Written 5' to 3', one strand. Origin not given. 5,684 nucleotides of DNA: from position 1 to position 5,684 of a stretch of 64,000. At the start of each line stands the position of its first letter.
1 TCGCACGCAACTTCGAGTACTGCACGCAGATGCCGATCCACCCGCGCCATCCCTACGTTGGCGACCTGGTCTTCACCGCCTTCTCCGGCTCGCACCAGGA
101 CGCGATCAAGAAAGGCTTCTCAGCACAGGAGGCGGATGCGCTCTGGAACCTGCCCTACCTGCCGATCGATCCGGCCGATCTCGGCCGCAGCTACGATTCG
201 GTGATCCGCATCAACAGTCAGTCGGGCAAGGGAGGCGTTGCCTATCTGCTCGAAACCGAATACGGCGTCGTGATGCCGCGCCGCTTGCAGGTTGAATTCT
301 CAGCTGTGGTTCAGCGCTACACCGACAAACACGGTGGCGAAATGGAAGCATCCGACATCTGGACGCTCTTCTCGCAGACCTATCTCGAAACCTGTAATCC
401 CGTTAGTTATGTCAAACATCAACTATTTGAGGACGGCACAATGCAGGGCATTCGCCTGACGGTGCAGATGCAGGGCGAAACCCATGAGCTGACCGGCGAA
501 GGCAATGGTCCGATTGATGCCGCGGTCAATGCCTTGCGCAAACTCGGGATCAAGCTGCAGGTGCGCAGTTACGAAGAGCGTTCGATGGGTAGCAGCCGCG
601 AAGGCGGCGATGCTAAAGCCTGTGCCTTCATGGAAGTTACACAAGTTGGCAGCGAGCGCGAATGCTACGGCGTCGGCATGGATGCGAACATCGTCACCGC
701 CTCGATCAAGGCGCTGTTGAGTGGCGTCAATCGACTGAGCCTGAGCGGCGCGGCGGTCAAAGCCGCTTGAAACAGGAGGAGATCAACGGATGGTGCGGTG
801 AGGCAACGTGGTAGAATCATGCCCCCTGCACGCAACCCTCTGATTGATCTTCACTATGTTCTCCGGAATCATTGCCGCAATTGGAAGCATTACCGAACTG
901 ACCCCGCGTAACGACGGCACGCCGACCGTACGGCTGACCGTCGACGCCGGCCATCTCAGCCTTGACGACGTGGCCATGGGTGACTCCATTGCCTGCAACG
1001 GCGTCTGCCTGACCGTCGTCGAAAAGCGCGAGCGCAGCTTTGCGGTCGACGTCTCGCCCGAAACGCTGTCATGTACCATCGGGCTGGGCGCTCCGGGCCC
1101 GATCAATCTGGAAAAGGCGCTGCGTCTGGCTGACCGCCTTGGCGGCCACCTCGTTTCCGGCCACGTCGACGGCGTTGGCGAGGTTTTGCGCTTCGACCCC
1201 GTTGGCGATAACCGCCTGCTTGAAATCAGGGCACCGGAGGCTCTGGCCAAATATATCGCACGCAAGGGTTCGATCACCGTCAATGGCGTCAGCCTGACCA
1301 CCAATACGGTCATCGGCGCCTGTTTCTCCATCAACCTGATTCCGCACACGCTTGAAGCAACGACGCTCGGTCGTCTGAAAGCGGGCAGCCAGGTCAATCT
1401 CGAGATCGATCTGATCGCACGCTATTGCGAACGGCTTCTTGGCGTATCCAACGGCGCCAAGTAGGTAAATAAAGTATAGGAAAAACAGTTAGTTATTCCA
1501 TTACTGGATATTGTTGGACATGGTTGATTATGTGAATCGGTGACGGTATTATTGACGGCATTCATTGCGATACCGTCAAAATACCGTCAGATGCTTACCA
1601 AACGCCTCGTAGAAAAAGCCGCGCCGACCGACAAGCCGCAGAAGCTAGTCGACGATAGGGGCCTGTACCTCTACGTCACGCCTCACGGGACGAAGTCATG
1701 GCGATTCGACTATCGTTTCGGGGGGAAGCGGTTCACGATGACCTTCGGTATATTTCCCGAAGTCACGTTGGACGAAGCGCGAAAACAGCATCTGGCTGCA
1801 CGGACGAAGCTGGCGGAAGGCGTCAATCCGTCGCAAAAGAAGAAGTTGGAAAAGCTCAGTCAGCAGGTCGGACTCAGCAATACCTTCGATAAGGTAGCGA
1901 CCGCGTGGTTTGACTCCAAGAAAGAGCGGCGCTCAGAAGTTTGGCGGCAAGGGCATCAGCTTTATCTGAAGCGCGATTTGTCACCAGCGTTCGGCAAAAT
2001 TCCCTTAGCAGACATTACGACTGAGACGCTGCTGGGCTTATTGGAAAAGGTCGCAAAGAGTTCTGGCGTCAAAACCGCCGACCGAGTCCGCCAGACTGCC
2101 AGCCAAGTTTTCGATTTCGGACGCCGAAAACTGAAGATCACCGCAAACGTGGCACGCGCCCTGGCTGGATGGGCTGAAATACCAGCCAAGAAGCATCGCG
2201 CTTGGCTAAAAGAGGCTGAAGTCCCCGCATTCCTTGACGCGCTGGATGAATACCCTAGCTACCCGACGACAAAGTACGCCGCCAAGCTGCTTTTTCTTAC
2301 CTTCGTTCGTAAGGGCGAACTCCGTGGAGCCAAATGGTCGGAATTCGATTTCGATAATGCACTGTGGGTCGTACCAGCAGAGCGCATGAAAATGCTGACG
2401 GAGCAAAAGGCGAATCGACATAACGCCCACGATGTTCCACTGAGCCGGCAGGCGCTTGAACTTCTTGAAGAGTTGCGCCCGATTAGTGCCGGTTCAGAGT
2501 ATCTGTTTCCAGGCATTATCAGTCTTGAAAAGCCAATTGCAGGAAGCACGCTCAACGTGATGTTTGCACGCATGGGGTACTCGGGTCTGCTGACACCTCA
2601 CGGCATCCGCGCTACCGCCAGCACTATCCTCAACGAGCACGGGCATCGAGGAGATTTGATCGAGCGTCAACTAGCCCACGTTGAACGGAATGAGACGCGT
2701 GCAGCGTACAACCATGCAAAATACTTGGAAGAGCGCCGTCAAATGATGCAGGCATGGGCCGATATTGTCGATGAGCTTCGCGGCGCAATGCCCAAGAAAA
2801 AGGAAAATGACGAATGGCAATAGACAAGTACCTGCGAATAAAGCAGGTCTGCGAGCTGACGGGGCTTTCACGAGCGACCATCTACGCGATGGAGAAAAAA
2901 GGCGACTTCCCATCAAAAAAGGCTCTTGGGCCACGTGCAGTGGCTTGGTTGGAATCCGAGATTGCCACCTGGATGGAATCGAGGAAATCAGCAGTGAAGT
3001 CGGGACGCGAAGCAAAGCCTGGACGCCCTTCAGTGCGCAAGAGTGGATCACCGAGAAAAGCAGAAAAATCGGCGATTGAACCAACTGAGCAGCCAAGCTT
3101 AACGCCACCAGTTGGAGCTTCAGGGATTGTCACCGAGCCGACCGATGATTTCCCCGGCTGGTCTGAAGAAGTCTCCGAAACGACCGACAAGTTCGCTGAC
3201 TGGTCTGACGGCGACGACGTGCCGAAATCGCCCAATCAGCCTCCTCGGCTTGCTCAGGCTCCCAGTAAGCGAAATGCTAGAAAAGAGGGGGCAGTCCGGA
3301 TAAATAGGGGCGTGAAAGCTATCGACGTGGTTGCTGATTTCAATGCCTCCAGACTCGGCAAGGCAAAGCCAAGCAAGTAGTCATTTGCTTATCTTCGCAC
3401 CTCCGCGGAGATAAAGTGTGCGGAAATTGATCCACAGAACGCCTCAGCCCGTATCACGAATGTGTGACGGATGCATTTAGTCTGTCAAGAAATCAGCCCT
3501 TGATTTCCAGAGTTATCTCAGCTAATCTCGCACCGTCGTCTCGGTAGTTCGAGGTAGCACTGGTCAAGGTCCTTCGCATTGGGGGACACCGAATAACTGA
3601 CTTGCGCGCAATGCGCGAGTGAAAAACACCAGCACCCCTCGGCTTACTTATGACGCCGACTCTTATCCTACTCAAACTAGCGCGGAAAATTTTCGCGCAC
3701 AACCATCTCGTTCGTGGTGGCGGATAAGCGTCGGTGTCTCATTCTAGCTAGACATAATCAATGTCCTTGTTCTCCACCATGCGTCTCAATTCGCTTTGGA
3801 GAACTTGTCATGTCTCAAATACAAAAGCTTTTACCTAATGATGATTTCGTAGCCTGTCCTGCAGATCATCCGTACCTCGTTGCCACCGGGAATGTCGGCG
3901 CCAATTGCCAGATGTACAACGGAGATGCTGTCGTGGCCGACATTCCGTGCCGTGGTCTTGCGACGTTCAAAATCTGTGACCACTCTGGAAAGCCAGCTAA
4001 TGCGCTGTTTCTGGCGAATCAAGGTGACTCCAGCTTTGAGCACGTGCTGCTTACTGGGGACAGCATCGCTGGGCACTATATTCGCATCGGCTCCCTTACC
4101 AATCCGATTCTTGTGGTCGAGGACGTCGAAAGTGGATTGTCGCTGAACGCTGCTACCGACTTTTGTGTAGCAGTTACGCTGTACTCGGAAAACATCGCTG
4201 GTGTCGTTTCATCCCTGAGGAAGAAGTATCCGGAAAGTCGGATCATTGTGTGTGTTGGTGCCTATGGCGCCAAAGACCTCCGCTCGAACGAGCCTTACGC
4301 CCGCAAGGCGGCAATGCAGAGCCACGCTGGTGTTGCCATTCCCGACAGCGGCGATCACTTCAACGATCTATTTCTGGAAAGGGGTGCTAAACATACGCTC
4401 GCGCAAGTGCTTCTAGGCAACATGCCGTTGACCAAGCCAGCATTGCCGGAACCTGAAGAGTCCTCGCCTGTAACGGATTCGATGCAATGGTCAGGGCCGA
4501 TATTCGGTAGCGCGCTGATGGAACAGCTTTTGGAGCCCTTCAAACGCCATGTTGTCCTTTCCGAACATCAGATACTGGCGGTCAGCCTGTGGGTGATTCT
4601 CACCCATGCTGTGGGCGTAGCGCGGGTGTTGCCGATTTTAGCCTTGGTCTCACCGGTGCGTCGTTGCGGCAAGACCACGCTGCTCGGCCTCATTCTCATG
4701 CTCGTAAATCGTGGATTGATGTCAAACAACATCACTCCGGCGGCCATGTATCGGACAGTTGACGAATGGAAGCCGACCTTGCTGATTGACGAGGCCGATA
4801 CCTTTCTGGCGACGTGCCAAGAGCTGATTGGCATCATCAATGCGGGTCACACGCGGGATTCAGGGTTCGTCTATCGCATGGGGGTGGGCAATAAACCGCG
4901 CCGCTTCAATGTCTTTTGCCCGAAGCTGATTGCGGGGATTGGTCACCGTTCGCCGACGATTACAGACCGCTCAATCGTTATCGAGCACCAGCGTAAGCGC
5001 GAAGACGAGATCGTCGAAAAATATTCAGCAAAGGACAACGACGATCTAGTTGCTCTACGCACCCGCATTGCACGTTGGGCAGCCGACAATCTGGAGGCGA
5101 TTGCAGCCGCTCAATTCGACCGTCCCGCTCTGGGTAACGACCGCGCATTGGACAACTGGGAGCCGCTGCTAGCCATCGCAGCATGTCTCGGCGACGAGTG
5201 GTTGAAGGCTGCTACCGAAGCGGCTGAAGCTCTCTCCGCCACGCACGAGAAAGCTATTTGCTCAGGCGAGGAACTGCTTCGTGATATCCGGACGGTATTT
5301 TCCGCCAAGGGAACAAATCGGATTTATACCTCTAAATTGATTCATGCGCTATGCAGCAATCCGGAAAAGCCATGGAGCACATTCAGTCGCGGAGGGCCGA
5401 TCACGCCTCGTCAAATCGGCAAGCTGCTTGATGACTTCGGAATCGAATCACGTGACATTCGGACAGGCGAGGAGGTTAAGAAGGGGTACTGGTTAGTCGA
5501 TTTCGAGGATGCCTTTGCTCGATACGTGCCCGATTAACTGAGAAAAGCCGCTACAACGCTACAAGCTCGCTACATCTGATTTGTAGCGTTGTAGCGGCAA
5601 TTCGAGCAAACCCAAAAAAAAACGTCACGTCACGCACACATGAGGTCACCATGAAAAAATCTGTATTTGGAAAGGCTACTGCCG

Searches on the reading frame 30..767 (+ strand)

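Call 42: search_protein_families(library=pfam, proteins=[window:30-767:+], max_evalue=0.001)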
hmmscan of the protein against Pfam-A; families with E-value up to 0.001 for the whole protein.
window:30-767:+ (246 aa): 2 families
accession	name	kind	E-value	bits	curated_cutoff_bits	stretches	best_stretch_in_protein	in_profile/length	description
PF22615.1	IPMS_D2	-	1.2e-34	118.8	27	1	12-75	1-66/66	Alpha-isopropylmalate synthase, post-catalytic domain-like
PF08502.15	LeuA_dimer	-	6.7e-25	87.9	24.9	1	105-236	2-130/131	LeuA allosteric (dimerisation) domain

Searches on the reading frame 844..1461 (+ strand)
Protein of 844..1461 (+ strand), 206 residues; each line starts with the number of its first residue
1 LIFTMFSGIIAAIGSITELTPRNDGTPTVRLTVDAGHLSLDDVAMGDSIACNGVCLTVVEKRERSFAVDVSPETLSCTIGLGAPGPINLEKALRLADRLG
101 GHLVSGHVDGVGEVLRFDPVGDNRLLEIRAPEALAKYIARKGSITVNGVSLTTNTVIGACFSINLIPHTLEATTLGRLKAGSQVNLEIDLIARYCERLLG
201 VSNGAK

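Call 42: search_protein_families(library=pfam, proteins=[window:844-1461:+], max_evalue=0.001)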
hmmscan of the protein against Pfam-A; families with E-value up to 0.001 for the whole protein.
window:844-1461:+ (206 aa): 1 family
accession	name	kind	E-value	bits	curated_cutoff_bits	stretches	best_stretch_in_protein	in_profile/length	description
PF00677.23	Lum_binding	-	7.3e-46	154.5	27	2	105-189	1-86/86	Lumazine binding domain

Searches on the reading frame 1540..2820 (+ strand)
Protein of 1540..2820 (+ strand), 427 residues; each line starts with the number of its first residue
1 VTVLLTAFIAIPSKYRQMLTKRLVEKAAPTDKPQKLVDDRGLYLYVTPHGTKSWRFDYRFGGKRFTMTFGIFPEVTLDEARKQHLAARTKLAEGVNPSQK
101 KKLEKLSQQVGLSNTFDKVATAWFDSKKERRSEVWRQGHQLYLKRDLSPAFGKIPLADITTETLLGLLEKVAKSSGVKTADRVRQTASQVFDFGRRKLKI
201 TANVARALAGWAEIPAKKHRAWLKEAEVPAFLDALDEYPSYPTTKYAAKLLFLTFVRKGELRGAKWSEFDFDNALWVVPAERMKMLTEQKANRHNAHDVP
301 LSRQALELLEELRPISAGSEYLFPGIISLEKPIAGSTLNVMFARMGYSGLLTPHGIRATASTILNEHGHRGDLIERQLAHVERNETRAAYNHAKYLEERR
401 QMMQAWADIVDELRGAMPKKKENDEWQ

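Call 42: search_protein_families(library=pfam, proteins=[window:1540-2820:+], max_evalue=0.001)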
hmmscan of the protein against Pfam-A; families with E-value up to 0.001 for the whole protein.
window:1540-2820:+ (427 aa): 4 families
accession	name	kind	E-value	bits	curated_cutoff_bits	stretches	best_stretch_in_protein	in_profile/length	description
PF13356.12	Arm-DNA-bind_3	-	3.1e-23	82.2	27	1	19-102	1-81/83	Arm DNA-binding domain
PF00589.27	Phage_integrase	-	6.4e-23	81.8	27.1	1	222-395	2-170/172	Phage integrase family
PF22022.2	Phage_int_M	-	1.7e-17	63.8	27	1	116-210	1-95/96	Phage integrase central domain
PF14659.12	Phage_int_SAM_3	-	0.00012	22.7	22.6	1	115-163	1-49/58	Phage integrase, N-terminal SAM-like domain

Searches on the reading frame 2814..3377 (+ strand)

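Call 42: search_protein_families(library=pfam, proteins=[window:2814-3377:+], max_evalue=0.001)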
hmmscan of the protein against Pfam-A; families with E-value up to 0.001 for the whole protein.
window:2814-3377:+ (188 aa): 3 families
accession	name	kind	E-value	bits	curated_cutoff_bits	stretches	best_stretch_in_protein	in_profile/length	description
PF05930.18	Phage_AlpA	-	5.5e-19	68.2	21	1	5-54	2-51/51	Prophage CP4-57 regulatory protein (AlpA)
PF12728.13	HTH_17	-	3.8e-08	33.9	27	1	6-57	1-50/51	Helix-turn-helix domain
PF00376.29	MerR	-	0.00052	20.2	28.2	1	8-30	1-23/38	MerR family regulatory protein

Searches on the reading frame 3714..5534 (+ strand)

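Call 39: search_protein_families(library=pfam, proteins=[window:3714-5534:+], max_evalue=0.001)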
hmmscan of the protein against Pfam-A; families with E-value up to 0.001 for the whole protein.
window:3714-5534:+ (607 aa): 1 family
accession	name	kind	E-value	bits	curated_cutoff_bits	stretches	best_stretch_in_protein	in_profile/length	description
PF12307.13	DUF3631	-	7.7e-44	150.5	24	1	426-604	3-182/182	Protein of unknown function (DUF3631)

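Call 85: search_protein_families(library=padloc, proteins=[window:3714-5534:+], max_evalue=0.001)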
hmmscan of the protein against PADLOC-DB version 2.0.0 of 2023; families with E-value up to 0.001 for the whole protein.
window:3714-5534:+ (607 aa): 0 families
